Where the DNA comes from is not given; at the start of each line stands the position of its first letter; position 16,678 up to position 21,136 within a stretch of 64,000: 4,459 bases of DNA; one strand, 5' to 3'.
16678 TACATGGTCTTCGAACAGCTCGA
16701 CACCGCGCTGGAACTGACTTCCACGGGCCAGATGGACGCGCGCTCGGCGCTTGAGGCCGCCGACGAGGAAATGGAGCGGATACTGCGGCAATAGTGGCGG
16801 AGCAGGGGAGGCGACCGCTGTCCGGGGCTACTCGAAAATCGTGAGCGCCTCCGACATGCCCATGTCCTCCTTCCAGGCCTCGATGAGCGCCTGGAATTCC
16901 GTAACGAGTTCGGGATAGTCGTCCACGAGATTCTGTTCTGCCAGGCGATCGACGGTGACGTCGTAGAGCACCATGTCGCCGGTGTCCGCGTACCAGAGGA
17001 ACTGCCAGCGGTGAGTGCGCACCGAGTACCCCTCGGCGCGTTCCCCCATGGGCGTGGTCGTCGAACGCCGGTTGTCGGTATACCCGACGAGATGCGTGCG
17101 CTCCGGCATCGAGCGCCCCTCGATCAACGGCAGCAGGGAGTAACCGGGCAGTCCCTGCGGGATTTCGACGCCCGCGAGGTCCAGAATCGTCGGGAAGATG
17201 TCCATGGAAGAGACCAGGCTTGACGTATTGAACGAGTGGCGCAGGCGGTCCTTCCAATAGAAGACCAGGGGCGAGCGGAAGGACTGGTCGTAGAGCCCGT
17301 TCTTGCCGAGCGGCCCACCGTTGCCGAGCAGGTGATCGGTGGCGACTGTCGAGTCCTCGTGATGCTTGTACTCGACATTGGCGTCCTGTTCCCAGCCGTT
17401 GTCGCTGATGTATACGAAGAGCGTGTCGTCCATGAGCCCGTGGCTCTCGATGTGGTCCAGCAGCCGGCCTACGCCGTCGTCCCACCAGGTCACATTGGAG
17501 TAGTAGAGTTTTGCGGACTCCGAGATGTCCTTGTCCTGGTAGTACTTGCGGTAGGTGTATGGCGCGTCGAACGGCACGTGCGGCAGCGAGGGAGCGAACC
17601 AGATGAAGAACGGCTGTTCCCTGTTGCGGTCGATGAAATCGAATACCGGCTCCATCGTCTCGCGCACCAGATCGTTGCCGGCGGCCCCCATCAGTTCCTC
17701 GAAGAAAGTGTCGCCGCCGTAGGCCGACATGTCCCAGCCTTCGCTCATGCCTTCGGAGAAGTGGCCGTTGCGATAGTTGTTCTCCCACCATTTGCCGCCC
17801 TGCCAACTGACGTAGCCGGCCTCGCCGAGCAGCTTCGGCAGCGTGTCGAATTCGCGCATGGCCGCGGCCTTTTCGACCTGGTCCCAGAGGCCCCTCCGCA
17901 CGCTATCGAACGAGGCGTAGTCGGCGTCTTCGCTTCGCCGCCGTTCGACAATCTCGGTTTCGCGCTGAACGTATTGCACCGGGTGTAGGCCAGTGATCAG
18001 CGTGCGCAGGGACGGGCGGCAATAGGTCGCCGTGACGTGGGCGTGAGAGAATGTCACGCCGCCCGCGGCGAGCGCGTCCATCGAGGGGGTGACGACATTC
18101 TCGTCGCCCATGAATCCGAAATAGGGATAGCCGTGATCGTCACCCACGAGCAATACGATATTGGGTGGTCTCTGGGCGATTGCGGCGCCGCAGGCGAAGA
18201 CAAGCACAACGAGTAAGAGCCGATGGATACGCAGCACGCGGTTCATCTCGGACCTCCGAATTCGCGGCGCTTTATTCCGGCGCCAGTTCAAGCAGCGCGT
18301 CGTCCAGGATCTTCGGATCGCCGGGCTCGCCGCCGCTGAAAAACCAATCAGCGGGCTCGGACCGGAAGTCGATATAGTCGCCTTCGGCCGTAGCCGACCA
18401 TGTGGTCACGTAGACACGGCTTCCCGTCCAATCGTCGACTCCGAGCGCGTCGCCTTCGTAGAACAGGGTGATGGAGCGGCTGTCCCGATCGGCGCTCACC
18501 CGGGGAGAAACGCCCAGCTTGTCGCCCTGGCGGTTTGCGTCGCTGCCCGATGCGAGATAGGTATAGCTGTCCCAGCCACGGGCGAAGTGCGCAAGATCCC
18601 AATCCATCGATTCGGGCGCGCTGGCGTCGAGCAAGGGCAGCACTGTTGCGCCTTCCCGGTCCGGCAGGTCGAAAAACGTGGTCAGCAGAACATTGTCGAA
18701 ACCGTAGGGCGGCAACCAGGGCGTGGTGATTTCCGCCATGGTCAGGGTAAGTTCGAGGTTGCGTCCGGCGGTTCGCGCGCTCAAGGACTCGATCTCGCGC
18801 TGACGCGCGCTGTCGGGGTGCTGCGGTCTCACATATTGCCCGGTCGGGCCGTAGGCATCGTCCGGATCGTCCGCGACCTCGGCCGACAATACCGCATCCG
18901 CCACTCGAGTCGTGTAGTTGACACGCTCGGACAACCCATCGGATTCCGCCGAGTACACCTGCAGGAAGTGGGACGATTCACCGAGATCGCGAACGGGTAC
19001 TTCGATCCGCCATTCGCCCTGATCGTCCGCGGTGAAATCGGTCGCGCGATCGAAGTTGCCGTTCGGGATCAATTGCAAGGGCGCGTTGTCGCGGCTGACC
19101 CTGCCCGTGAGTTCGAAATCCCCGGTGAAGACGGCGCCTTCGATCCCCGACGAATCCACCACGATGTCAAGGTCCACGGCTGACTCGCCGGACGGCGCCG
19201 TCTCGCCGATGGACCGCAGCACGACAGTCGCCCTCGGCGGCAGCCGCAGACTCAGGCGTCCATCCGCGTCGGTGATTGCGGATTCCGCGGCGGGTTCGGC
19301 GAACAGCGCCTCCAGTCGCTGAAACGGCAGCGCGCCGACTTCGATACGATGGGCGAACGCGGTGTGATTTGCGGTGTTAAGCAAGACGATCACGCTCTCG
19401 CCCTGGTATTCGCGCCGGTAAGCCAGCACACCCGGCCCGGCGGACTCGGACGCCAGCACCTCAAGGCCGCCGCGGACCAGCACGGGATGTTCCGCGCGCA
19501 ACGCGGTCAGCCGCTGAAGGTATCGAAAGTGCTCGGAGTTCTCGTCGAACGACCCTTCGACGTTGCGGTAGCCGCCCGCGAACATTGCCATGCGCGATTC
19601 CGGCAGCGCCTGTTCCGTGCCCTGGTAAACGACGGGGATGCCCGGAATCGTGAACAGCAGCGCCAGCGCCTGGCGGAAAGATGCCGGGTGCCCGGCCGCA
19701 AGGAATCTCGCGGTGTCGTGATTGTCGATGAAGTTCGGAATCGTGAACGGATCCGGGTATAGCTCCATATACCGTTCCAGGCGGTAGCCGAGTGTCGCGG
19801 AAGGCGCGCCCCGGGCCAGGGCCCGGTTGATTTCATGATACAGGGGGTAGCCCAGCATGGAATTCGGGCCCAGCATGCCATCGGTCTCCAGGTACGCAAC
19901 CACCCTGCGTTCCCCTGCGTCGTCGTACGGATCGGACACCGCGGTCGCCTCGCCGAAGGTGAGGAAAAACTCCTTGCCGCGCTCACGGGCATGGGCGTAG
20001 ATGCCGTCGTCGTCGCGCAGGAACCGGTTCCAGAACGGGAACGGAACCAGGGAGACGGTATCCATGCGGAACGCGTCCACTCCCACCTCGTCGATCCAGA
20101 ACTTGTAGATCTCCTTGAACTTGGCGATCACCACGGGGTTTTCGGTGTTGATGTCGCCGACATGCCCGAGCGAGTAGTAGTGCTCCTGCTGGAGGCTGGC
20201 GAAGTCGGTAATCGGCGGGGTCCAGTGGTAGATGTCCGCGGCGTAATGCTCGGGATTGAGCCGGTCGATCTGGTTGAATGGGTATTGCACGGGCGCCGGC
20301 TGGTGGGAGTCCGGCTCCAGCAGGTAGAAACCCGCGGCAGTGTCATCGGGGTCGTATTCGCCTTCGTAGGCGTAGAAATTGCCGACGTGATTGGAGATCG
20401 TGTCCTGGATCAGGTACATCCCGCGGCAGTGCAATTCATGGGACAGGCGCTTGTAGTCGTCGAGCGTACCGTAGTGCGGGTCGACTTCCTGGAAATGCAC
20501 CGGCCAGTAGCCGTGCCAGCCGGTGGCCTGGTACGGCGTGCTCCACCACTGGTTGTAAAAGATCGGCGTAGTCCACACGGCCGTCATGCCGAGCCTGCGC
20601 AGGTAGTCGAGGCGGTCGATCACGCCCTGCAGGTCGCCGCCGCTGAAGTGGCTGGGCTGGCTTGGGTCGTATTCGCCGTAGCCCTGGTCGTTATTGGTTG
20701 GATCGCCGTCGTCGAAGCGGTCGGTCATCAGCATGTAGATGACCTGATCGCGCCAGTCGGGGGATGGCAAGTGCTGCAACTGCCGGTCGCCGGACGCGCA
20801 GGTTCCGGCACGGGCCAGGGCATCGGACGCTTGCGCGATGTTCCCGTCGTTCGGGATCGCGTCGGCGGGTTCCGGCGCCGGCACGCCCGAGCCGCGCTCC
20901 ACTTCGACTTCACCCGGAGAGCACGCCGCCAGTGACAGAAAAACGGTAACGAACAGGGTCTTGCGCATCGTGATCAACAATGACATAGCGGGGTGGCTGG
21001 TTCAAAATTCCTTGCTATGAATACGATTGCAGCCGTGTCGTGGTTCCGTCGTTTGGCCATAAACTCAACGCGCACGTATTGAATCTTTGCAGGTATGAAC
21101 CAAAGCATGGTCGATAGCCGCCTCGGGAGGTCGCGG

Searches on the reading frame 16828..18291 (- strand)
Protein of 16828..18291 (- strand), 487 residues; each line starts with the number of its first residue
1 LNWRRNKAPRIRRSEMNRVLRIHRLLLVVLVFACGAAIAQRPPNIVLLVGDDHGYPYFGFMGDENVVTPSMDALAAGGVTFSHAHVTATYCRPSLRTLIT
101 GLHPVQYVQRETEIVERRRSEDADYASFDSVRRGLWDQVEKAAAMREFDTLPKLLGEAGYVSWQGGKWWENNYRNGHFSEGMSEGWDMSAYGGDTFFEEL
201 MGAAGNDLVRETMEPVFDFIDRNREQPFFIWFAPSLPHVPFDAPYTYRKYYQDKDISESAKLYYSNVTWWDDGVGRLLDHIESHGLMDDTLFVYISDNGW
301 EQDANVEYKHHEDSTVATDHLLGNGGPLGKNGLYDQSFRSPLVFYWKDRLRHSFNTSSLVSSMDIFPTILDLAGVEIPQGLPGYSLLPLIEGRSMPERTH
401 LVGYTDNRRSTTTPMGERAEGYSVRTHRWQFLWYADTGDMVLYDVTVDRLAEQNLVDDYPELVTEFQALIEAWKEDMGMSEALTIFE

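Call 5: search_protein_families(library=pfam, proteins=[window:16828-18291:-], max_evalue=0.01)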
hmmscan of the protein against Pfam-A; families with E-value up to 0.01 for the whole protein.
window:16828-18291:- (487 aa): 3 families
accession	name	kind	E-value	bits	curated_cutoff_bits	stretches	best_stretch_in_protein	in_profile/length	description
PF00884.28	Sulfatase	-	4.4e-48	164.6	25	1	43-375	1-301/301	Sulfatase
PF16347.10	SGSH_C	-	4.2e-16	59.9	29.3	1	330-461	8-139/154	N-sulphoglucosamine sulphohydrolase, C-terminal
PF01663.27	Phosphodiest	-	0.007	16.4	23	0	67-302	19-223/342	Type I phosphodiesterase / nucleotide pyrophosphatase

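Call 6: search_protein_families(library=ncbifam, proteins=[window:16828-18291:-], max_evalue=0.01)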
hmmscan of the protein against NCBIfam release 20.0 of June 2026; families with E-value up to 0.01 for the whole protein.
window:16828-18291:- (487 aa): 5 families
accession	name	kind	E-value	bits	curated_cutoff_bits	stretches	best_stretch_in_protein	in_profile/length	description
NF010322.0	PRK13759.1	equivalog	1.7e-35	122.4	481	3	258-473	265-449/486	arylsulfatase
NF045661.1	HdlasePehA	equivalog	2.5e-24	85.8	900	2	254-409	275-411/506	phosphoric/sulfuric ester hydrolase PehA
TIGR03417.1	chol_sulfatase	equivalog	4.2e-24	85.3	433.45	2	253-472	245-435/500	choline-sulfatase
NF052527.1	Mn_arylsulf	exception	3.8e-14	52.4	850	2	247-468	219-446/479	manganese-dependent arylsulfatase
NF053595.1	LptchSynLtaSGpos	equivalog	0.0058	15.2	970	0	181-376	353-529/626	lipoteichoic acid synthase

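Call 42: search_solved_structures(query=window:16828-18291:-, max_evalue=1e-20)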
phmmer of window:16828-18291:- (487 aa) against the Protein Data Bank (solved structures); distinct sequences matched with E-value up to 1e-20: 19.
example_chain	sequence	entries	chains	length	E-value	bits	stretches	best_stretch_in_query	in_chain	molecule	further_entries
6bia_A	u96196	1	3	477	9.3e-30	107.1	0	217-403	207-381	Sulfatase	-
9fo1_A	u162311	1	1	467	5.9e-29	104.5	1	39-476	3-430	k-carrageenan sulfatase S1_16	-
7ozc_AAA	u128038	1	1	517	3.5e-28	101.9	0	209-465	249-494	Arylsulfatase A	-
7ana_AAA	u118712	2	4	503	5.1e-28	101.4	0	206-471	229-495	N-acetylgalactosamine-6-sulfatase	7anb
6b0j_A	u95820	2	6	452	2e-27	99.4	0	217-403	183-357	Iota-carrageenan sulfatase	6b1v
6b0k_A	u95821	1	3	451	2.1e-27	99.3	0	217-403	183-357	Iota-carrageenan sulfatase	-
7stt_A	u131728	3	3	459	1.2e-26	96.8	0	271-478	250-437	N-acetylgalactosamine-6-sulfatase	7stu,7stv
9hh3_A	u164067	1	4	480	3e-26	95.5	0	223-475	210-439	Sulfatase, family S1-19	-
9bas_B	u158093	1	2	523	3.9e-26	95.2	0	216-472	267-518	S1_15A sulfatase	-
9hh2_A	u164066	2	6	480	8e-25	90.9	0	223-475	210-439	Sulfatase, family S1-19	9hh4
6prm_A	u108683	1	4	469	9.3e-25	90.6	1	38-473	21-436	exo-4S-kappa carrageenan S1 sulfatase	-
6hr5_A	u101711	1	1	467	1.2e-24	90.3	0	37-104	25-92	Alpha-L-rhamnosidase/sulfatase (GH78)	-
6psm_A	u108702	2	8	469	2.4e-23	86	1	38-473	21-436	exo-4S-kappa carrageenan S1 sulfatase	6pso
6uss_A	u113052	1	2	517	2.5e-23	85.9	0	210-466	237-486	Sulfatase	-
7p24_AAA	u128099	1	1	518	4.4e-23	85.1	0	261-471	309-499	Mucin-desulfating sulfatase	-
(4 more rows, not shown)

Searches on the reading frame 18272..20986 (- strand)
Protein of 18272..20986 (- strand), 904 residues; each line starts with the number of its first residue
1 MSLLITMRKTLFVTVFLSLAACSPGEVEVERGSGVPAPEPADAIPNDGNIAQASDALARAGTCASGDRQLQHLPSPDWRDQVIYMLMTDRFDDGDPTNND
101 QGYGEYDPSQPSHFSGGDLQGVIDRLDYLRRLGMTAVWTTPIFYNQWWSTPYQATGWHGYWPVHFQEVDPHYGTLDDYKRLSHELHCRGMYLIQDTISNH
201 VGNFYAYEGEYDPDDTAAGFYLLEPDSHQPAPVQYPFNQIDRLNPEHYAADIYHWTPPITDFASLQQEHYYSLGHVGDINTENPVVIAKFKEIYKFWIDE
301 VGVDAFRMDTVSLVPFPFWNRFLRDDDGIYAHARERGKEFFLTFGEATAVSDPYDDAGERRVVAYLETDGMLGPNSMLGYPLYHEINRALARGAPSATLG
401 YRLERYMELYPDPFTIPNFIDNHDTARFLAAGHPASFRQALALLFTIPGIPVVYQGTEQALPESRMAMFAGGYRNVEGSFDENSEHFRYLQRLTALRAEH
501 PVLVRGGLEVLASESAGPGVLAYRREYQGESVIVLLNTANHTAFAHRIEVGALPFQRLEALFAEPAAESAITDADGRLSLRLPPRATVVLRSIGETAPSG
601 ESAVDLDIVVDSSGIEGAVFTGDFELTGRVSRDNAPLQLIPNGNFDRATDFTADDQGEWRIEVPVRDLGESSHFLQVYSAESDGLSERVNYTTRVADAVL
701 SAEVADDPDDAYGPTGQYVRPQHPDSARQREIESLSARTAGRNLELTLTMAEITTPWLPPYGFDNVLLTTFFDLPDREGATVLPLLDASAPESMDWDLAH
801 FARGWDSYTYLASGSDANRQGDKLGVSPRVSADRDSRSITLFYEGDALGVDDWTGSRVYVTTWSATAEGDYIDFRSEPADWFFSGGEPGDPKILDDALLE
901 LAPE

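Call 41: search_solved_structures(query=window:18272-20986:-, max_evalue=1e-20)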
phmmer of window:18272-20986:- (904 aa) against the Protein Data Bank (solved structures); distinct sequences matched with E-value up to 1e-20: 94 (the best 60 are shown).
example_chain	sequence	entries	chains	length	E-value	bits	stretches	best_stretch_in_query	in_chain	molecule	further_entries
43wj_A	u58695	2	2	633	1.6e-159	535.9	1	71-694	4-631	Alpha-amylase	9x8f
4e2o_A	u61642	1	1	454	4.9e-60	206.7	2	77-206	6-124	Alpha-amylase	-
5a2b_A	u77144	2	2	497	2.6e-57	197.7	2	76-205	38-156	ANOXYBACILLUS ALPHA-AMYLASE | ALPHA-AMYLASE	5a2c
5a2a_A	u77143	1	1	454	7.3e-57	196.2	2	77-205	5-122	APO FORM OF ANOXYBACILLUS ALPHA-AMYLASES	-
1cyg_A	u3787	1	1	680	1.7e-42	148.6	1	77-544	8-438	CYCLODEXTRIN GLUCANOTRANSFERASE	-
6wni_A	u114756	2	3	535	1.7e-41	145.4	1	76-543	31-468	Cyclomaltodextrin glucanotransferase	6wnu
9x81_A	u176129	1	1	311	1.6e-38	135.6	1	614-897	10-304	Alpha-amylase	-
4jcm_A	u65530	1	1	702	9e-38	133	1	72-224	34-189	Cyclodextrin glucanotransferase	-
6sao_A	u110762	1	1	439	1.6e-36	128.9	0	75-204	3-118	amylase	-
9fyz_A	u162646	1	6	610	5.5e-36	127.1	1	81-541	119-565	Neopullulanase SusA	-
1cgw_A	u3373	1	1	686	2.3e-35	125.1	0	79-202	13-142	CYCLOMALTODEXTRIN GLUCANOTRANSFERASE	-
4cgt_A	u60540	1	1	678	3.2e-35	124.6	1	79-540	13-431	CYCLODEXTRIN GLYCOSYLTRANSFERASE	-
6sau_A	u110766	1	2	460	4.4e-35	124.1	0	76-209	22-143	alpha amylase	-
1jf6_A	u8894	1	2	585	9.2e-35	123.1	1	73-208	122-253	ALPHA AMYLASE II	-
1jf5_A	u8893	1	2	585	1.1e-34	122.8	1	73-208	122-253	ALPHA AMYLASE II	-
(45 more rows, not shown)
